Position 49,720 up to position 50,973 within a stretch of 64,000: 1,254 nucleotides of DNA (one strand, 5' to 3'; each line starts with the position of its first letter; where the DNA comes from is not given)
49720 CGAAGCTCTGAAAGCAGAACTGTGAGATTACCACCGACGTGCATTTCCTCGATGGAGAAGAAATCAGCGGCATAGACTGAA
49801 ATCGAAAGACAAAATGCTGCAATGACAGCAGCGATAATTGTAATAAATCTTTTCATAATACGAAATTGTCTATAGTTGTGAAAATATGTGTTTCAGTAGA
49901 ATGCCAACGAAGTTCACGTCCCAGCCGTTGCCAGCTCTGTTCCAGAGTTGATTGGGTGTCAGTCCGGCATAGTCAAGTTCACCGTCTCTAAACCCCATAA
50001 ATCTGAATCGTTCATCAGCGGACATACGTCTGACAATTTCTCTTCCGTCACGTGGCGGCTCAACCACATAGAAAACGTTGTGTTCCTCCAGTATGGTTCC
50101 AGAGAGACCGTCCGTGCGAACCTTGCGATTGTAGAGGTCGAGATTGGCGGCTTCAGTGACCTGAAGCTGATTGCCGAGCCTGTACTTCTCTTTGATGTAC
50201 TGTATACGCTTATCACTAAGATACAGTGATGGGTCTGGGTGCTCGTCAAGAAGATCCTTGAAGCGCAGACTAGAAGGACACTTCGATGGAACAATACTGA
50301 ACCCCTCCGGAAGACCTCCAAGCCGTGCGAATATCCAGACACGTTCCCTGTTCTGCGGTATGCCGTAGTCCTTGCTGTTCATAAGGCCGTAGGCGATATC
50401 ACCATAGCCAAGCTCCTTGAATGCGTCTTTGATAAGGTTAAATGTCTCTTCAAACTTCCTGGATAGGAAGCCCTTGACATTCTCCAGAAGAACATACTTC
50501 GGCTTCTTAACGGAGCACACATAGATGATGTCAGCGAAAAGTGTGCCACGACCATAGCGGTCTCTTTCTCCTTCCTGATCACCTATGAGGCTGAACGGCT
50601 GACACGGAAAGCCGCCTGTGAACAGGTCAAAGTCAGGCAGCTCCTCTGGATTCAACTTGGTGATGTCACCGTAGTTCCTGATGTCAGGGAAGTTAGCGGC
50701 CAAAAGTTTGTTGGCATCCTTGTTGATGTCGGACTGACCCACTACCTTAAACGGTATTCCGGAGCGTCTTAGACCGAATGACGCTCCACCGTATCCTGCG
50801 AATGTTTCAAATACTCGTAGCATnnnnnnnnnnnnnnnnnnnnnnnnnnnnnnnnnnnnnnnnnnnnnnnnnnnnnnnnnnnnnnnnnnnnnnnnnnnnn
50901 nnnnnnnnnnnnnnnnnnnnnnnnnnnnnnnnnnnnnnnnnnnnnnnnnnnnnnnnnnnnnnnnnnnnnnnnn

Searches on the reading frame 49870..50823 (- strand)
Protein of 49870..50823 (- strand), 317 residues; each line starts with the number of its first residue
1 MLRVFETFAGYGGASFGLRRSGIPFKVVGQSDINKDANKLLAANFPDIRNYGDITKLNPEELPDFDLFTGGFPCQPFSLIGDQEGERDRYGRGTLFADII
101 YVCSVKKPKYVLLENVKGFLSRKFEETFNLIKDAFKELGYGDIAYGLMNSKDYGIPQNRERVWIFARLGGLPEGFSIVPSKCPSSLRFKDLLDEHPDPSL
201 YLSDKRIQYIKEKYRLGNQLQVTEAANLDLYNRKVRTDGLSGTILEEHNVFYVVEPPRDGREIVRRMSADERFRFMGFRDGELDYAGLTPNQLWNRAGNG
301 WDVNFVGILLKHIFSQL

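Call 19: search_protein_families(library=phrogs, proteins=[window:49870-50823:-], max_evalue=0.001)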
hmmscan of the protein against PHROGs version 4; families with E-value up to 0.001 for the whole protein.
window:49870-50823:- (317 aa): 4 families
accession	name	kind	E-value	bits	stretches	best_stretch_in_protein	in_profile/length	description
phrog_116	-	other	4.1e-67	228.1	1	1-317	207-493/779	DNA methyltransferase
phrog_363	-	other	2e-44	153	1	1-169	53-216/327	DNA methyltransferase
phrog_5999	-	other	2.7e-08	34.8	1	4-86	5-90/109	DNA methyltransferase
phrog_36001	-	unknown function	3.3e-07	29.9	1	95-164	490-558/715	-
